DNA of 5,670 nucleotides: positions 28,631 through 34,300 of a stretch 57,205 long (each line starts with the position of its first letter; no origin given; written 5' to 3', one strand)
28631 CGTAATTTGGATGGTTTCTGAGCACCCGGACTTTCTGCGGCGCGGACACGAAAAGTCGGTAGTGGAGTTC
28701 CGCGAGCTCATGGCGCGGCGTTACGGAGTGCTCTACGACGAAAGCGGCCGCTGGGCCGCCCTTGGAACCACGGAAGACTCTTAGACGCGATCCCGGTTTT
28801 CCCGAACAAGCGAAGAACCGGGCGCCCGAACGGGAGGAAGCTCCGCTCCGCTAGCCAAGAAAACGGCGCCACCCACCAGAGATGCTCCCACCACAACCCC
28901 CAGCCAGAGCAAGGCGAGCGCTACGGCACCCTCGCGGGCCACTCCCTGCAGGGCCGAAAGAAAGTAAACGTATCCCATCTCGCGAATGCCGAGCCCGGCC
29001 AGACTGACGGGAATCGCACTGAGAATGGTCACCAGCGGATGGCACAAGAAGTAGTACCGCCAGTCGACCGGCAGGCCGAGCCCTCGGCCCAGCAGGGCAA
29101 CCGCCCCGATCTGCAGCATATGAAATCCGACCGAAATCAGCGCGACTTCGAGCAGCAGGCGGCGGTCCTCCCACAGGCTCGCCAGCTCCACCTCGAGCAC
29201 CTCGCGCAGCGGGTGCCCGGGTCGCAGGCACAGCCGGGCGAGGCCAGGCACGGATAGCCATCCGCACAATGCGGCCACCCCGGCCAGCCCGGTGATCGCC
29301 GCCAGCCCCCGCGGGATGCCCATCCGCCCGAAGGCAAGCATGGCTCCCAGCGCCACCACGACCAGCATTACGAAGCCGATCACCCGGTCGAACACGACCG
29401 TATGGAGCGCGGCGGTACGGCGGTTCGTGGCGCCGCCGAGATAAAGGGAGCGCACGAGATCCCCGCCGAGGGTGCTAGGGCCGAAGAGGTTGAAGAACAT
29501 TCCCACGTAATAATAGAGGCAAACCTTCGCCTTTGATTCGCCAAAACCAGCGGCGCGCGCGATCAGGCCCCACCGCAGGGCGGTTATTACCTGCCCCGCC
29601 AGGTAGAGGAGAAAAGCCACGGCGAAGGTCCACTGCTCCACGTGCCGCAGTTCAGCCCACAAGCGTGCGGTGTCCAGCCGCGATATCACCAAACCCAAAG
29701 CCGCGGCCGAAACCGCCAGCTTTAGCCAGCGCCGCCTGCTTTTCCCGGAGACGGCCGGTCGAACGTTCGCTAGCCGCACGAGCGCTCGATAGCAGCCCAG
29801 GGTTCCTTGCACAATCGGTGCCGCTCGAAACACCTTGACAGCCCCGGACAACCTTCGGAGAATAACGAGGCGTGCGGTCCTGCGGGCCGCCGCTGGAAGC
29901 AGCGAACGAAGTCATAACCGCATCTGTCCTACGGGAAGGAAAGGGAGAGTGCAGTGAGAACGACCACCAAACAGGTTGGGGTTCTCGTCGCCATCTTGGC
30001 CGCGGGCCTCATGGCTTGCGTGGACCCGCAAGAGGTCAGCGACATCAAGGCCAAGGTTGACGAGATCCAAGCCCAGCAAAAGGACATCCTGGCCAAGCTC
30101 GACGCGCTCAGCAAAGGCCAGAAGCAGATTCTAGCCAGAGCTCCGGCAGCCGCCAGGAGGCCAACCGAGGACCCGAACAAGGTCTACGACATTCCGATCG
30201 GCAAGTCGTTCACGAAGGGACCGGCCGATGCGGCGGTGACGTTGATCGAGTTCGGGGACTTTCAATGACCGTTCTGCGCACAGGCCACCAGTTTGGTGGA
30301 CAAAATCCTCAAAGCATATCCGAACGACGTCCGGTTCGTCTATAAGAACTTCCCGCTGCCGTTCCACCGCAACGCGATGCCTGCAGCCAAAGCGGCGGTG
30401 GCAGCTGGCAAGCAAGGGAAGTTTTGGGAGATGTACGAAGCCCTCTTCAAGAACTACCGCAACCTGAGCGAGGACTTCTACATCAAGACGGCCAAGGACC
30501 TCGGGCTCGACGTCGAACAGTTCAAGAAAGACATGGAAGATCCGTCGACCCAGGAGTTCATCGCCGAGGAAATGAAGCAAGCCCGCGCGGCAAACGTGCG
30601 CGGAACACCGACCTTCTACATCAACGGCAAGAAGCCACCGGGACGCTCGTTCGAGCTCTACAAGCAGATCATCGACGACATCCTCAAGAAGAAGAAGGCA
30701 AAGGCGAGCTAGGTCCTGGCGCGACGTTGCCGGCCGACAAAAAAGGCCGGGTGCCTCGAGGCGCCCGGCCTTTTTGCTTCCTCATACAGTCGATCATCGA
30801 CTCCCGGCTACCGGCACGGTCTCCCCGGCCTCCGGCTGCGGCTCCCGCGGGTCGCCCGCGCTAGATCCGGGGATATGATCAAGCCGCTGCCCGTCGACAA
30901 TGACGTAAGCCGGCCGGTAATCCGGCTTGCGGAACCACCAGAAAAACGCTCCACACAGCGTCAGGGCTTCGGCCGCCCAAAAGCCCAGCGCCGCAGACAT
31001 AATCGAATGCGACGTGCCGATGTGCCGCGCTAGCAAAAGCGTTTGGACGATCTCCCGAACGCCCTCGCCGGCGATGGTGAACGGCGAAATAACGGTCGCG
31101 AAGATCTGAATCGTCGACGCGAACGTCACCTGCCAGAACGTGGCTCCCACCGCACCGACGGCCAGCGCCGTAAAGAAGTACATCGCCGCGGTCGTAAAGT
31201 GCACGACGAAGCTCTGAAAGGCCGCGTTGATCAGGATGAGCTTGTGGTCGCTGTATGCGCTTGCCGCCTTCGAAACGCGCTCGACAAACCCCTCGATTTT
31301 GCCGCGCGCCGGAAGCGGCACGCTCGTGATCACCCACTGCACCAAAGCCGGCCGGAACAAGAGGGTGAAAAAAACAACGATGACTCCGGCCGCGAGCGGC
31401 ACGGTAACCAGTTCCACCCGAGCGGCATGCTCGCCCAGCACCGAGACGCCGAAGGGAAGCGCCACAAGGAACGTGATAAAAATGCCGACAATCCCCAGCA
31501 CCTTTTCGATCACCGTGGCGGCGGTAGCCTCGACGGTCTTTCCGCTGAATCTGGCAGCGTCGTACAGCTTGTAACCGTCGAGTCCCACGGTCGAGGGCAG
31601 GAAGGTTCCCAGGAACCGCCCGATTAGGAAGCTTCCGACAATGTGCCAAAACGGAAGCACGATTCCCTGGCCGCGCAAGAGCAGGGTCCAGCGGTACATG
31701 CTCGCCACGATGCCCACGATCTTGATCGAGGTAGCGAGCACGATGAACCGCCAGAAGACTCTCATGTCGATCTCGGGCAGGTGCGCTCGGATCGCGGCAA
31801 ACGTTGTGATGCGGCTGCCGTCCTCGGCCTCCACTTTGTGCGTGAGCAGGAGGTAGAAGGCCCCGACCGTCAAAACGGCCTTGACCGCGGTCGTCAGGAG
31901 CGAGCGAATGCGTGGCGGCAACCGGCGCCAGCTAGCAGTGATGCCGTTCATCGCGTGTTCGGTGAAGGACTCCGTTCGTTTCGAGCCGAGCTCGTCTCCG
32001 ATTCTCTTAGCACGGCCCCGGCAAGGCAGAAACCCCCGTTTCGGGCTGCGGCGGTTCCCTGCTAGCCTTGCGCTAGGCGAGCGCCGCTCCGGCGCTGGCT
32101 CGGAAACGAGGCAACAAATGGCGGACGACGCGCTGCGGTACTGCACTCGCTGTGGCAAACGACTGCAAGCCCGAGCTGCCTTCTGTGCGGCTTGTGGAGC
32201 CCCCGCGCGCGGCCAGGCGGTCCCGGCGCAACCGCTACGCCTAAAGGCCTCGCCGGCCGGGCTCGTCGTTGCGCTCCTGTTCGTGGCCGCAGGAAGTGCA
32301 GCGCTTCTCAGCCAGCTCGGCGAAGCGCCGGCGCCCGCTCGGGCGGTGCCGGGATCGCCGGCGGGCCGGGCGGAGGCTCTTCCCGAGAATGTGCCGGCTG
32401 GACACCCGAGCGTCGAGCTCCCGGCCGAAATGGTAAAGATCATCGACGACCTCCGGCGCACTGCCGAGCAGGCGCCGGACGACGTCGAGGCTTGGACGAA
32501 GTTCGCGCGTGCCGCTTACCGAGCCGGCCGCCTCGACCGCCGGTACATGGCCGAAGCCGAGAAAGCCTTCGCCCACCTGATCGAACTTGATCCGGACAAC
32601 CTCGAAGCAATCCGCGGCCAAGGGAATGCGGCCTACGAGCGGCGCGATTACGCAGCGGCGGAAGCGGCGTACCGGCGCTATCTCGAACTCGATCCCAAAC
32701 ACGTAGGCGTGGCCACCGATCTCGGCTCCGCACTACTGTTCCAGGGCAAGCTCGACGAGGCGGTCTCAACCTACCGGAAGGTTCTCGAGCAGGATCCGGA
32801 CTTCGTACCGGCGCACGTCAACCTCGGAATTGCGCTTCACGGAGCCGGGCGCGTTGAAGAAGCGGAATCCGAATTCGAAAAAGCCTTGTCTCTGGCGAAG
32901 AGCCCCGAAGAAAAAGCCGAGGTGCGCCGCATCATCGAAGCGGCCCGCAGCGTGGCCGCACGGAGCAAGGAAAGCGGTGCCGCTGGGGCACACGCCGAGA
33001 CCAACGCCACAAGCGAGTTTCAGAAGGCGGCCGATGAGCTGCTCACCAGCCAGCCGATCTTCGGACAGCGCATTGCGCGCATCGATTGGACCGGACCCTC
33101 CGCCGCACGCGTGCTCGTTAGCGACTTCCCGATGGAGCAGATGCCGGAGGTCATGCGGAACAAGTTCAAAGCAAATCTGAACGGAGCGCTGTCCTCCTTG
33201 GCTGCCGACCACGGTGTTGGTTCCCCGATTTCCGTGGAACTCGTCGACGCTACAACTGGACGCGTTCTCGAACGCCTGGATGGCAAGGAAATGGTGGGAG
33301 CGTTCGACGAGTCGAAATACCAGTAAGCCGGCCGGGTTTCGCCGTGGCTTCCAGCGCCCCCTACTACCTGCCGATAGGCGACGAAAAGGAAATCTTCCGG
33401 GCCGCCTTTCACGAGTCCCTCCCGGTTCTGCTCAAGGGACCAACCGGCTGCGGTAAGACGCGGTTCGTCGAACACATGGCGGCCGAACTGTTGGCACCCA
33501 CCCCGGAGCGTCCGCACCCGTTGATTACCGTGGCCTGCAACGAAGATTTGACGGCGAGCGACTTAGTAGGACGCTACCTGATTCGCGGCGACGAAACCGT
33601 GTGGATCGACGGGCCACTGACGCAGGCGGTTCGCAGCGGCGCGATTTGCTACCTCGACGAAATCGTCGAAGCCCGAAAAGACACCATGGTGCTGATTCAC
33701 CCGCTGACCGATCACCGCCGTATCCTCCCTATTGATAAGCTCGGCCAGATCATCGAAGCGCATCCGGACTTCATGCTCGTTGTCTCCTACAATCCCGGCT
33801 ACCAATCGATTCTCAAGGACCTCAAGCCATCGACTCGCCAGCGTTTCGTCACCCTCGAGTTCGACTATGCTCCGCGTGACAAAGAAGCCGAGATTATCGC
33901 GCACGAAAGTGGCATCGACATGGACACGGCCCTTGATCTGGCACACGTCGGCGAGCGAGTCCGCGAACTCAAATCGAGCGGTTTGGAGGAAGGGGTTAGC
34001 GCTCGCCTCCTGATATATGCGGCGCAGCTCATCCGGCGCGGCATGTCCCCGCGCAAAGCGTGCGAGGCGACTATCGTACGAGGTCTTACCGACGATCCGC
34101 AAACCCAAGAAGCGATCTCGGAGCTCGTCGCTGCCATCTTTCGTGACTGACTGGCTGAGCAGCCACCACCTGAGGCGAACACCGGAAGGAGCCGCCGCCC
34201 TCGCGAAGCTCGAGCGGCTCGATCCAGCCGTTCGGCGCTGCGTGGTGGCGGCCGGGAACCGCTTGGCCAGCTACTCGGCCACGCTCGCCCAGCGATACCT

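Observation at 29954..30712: In-frame TGA exactly at the first Cys of the DsbA CxxC motif: candidate UxxC selenoprotein likely to be mis-annotated as two ORFs or a pseudogene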

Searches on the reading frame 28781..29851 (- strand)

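Call 30: search_protein_families(library=pfam, max_evalue=0.00001, proteins=[window:28781-29851:-])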
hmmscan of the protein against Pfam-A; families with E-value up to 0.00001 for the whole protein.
window:28781-29851:- (356 aa): 1 family
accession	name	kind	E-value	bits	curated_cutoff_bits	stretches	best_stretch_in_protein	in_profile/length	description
PF03706.18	LPG_synthase_TM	-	8.6e-32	111.2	33.4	1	42-321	2-295/302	Lysylphosphatidylglycerol synthase TM region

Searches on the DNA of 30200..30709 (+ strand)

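Call 49: search_rna_families(source=window, start=30200, end=30400, threshold=evalue, max_evalue=10)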
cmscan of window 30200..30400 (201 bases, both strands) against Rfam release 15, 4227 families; matches with E-value up to 10: 0.
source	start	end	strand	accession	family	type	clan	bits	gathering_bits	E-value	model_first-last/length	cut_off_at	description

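Call 78: search_with_rna_model(model_id=R1, sources=[L200, L201, L202, L124, L121, L125, L137, L139, L142, L146, L148, L149, L160, L161, L163, L171, L172, L184, L193], filters=off, max_evalue=1)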
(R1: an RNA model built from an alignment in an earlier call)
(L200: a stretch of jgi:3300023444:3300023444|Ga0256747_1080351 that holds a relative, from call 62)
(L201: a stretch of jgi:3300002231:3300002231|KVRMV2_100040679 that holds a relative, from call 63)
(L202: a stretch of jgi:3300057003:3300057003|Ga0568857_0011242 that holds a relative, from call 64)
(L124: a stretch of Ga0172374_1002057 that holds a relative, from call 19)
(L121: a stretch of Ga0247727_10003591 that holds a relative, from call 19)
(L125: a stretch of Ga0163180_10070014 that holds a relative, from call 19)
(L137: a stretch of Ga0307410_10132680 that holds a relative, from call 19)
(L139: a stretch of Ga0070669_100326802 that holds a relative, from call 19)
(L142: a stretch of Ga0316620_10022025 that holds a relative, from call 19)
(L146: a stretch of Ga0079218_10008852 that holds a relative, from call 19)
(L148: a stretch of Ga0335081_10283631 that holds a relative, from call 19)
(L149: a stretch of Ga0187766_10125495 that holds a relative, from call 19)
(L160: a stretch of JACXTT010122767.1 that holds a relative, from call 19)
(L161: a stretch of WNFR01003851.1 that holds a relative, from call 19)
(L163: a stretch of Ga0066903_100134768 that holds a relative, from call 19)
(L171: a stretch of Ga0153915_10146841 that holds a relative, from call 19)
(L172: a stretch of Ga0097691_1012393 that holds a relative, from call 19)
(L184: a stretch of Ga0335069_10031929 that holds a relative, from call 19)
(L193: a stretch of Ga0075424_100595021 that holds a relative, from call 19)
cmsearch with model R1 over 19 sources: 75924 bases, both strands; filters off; matches with E-value up to 1: 25.
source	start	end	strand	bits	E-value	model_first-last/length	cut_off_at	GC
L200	597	647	+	71.6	8.5e-17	1-51/51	no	0.53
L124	2040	2090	+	67.7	8.5e-16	1-51/51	no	0.53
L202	1495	1545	+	67.4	1.1e-15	1-51/51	no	0.57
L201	735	785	+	65.4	3.3e-15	1-51/51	no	0.55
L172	1974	2024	+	46.3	2.8e-10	1-51/51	no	0.55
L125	1321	1371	+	35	2.3e-07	1-51/51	no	0.67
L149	766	816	+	32.9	8.2e-07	1-51/51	no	0.65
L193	703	753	+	32.1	1.3e-06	1-51/51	no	0.63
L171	1293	1343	+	28.1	1.3e-05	1-51/51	no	0.61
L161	3756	3806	+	27.6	1.8e-05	1-51/51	no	0.63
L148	1409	1459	+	27.6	1.9e-05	1-51/51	no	0.61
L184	2965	3015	+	26.6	3.3e-05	1-51/51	no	0.63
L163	210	260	+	25.5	6.4e-05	1-51/51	no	0.67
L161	2965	3015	+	24.3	0.00013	1-51/51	no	0.71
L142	1610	1660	+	23.7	0.00019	1-51/51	no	0.75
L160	802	852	+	22.6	0.00037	1-51/51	no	0.73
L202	2503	2553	+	21.6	0.00063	1-51/51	no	0.71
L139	449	499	+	19.4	0.0024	1-51/51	no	0.73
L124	2965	3015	+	18.8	0.0035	1-51/51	no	0.63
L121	2965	3015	+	18.4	0.0045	1-51/51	no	0.67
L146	1954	1992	+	17.8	0.0061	1-51/51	no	0.67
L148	350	375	-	17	0.01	1-51/51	no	0.62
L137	996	1046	+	15.9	0.019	1-51/51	no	0.65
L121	3342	3390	+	10.5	0.47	11-51/51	no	0.63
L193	985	1033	-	9.3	0.97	1-51/51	no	0.67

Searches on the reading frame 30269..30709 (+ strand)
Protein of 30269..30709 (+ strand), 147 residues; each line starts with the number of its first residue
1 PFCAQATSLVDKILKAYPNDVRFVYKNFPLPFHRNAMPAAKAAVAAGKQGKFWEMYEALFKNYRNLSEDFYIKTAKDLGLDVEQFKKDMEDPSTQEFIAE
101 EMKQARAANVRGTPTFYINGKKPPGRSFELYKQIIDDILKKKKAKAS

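Call 19: find_related_loci(query=window:30302-30709:+, collection=metagenome_contigs, flank=3000)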
Query seq(136 aa) (136 aa) in metagenome_contigs; peptide patterns used: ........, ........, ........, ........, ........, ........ (x = any residue, [..] = any of these).
600 stretches matched a pattern (row limit reached: there are more); 508 encode a relative of the query (tblastn E <= 1e-3); the best 80 are kept; 80 distinct loci.
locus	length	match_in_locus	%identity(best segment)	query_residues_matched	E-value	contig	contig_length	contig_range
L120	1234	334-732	71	1-133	1e-59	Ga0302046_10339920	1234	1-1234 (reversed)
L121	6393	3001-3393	70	1-131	2e-55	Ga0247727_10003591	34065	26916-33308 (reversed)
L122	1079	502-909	69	1-136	7e-58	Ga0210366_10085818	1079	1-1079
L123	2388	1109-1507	57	1-132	6e-52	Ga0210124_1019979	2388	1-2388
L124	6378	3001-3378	69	1-126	1e-49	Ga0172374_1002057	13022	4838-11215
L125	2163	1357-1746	65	1-130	1e-49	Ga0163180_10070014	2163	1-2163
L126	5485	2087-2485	56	1-131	6e-46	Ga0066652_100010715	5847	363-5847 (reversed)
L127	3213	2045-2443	56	1-131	5e-46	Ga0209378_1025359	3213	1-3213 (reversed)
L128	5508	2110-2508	56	1-131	6e-46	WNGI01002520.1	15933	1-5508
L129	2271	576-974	56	1-131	4e-46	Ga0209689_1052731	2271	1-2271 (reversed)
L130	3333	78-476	55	1-131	2e-45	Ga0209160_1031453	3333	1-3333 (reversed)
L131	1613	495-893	54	1-131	2e-45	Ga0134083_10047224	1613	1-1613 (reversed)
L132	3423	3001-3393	53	1-131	1e-44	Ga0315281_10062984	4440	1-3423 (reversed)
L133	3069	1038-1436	56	1-131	7e-45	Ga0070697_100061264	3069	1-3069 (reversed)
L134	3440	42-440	55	1-131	2e-44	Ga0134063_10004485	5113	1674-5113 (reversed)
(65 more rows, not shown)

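Call 61: find_homologous_proteins(query=window:30269-30709:+, max_evalue=1e-20)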
Query window:30269-30709:+ (147 aa): 1697 proteins with E <= 1e-20 among 1952 candidates; the best 120 are listed.
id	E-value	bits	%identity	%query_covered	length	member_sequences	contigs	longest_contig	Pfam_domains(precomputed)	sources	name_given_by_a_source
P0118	2.3e-85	302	99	94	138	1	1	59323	PF13743.13,PF01323.27,PF13462.13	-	-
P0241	2.9e-73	263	87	92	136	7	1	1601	PF13743.13,PF01323.27,PF13462.13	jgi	-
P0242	2.3e-69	250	83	92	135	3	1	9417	PF13743.13,PF01323.27,PF13462.13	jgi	-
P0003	9.4e-67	241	76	98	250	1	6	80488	PF13743.13,PF01323.27,PF13462.13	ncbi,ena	-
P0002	4.1e-66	239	74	100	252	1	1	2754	PF13743.13,PF01323.27,PF13462.13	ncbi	-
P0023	2.8e-65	237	71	98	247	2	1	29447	PF13743.13,PF01323.27,PF13462.13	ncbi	ncbi:MAG: DsbA family protein [Candidatus Binatia bacterium]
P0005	7.0e-65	235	73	98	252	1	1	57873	PF13743.13,PF13098.14,PF01323.27,PF13462.13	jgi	jgi:protein-disulfide isomerase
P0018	8.5e-65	235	73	98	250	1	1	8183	PF13743.13,PF01323.27,PF13462.13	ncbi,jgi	-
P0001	1.0e-64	235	71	98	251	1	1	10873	PF13743.13,PF13098.14,PF01323.27,PF13462.13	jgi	jgi:protein-disulfide isomerase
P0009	1.2e-64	235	72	98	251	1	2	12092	PF13743.13,PF13098.14,PF01323.27,PF13462.13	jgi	-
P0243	8.7e-64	232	76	92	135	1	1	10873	PF13743.13,PF01323.27,PF13462.13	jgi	jgi:protein-disulfide isomerase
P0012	1.3e-63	231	70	98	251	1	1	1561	PF13743.13,PF01323.27,PF13462.13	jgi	jgi:protein-disulfide isomerase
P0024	1.8e-63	231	70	98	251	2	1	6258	PF13743.13,PF13098.14,PF01323.27,PF13462.13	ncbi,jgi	-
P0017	2.8e-63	230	72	98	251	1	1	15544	PF13743.13,PF13098.14,PF01323.27,PF13462.13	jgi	jgi:protein-disulfide isomerase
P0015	6.4e-63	229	70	97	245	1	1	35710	PF13743.13,PF01323.27,PF13462.13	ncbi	-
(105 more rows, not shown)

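Call 62: find_encoding_contigs(protein=P0241, flank=3000, max_places=3)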
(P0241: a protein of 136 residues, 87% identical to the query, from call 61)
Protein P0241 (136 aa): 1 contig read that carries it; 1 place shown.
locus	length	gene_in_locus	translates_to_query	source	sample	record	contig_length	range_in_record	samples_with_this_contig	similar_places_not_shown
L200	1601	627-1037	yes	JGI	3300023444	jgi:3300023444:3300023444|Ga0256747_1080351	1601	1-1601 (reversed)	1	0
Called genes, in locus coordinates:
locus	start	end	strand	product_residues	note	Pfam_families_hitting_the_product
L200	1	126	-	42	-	?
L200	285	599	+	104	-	-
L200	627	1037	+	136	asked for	PF01323:DSBA, PF13462:Thioredoxin_4, PF13743:Thioredoxin_5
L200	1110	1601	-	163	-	?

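Call 63: find_encoding_contigs(protein=P0242, flank=6000, max_places=2)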
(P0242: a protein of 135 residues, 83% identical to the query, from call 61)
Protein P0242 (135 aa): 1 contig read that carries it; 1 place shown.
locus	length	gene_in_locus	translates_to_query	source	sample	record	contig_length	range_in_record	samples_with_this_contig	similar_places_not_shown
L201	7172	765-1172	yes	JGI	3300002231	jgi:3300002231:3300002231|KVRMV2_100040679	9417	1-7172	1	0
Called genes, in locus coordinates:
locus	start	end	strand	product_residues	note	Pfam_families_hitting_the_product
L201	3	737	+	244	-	?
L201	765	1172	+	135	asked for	PF01323:DSBA, PF13462:Thioredoxin_4, PF13743:Thioredoxin_5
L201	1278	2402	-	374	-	PF03706:LPG_synthase_TM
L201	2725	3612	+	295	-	-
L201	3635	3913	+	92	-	-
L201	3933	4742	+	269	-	PF07728:AAA_5, PF08406:CbbQ_C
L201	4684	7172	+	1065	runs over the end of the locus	-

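Call 64: find_encoding_contigs(protein=P0243, flank=8000, max_places=2)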
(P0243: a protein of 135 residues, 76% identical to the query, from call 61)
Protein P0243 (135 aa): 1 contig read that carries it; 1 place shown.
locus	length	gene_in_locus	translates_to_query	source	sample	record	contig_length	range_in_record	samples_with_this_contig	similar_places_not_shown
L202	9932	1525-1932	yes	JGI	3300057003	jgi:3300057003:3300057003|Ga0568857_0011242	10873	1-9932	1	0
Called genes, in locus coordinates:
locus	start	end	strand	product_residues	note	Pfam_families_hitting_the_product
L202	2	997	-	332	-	?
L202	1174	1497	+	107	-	-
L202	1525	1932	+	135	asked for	PF01323:DSBA, PF13462:Thioredoxin_4, PF13743:Thioredoxin_5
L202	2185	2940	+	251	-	PF13098:Thioredoxin_2 (faint), PF13462:Thioredoxin_4, PF01323:DSBA, PF13743:Thioredoxin_5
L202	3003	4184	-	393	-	PF03706:LPG_synthase_TM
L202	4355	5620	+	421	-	PF13240:Zn_Ribbon_1 (weak), PF13371:TPR_9, PF14559:TPR_19 (weak), PF14559:TPR_19, PF23914:TPR_CcmH_CycH (weak), PF13424:TPR_12 (weak), PF13432:TPR_16, PF14559:TPR_19, +10 more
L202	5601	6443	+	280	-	PF07728:AAA_5, PF08406:CbbQ_C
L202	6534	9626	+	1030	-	-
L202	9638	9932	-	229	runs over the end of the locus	PF00730:HhH-GPD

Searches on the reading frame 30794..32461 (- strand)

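Call 30: search_protein_families(library=pfam, max_evalue=0.00001, proteins=[window:30794-32461:-])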
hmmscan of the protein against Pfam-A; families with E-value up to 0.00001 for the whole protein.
window:30794-32461:- (555 aa): 1 family
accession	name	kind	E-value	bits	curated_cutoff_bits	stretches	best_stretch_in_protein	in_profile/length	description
PF03706.18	LPG_synthase_TM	-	3.8e-15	56.6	33.4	1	217-494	17-290/302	Lysylphosphatidylglycerol synthase TM region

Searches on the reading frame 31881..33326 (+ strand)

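Call 30: search_protein_families(library=pfam, max_evalue=0.00001, proteins=[window:31881-33326:+])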
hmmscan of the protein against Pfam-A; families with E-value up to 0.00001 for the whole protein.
window:31881-33326:+ (481 aa): 16 families
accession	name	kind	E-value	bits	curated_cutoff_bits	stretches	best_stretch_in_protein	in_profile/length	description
PF13432.12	TPR_16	-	3.5e-19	69.3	32.7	2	280-339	2-59/65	Tetratricopeptide repeat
PF13431.12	TPR_17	-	4.3e-19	67.6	24.4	0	298-329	2-33/34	Tetratricopeptide repeat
PF07719.23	TPR_2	-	7.5e-19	66.7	27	0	311-340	3-32/34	Tetratricopeptide repeat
PF13181.12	TPR_8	-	1.2e-17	62.9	25.7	0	280-307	6-33/34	Tetratricopeptide repeat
PF14559.12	TPR_19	-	2.3e-17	63.5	25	1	288-337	4-53/68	Tetratricopeptide repeat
PF00515.34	TPR_1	-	3e-17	62.1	27.8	0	281-308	7-34/34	Tetratricopeptide repeat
PF13428.12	TPR_14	-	3.4e-12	46.2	23.5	0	280-316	6-42/44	Tetratricopeptide repeat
PF13414.12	TPR_11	-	2.9e-11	43.3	26.8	1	282-322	1-41/42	TPR repeat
PF13424.12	TPR_12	-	8e-10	39.2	30.1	1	280-340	8-69/77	Tetratricopeptide repeat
PF24575.1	TPR_Slam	-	8.2e-10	39.5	35.2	0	288-332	60-104/104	Surface lipoprotein assembly modifier, N-terminal TPR repeats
PF23914.1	TPR_CcmH_CycH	-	2.6e-09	37.5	42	0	191-270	73-150/158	Cytochrome c-type biogenesis protein H TPR domain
PF13176.12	TPR_7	-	1e-08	35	27.9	0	311-345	1-35/36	Tetratricopeptide repeat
PF13371.12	TPR_9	-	4.5e-07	30.2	35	0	249-307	3-61/73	Tetratricopeptide repeat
PF13174.12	TPR_6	-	3.3e-06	27.8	26.3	0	281-307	6-32/33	Tetratricopeptide repeat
PF13374.12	TPR_10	-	6.5e-06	26.4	27.5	0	314-340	7-33/42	Tetratricopeptide repeat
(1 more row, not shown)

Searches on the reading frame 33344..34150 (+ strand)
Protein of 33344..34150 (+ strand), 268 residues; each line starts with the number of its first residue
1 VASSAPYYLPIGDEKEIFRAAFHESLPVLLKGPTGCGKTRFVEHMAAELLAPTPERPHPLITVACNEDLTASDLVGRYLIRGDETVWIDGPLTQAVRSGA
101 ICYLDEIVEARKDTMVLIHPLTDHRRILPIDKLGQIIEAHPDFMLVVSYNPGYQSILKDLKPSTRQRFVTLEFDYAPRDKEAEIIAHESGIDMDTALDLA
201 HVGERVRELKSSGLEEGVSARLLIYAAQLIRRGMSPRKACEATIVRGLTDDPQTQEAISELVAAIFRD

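Call 30: search_protein_families(library=pfam, max_evalue=0.00001, proteins=[window:33344-34150:+])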
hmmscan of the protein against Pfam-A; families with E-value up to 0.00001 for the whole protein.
window:33344-34150:+ (268 aa): 2 families
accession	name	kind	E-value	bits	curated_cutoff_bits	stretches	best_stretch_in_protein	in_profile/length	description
PF07728.20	AAA_5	-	9.9e-33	113.5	22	1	27-168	1-139/139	AAA domain (dynein-related subfamily)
PF08406.16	CbbQ_C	-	3e-30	104.7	20.6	1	181-264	1-84/85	CbbQ/NirQ/NorQ C-terminal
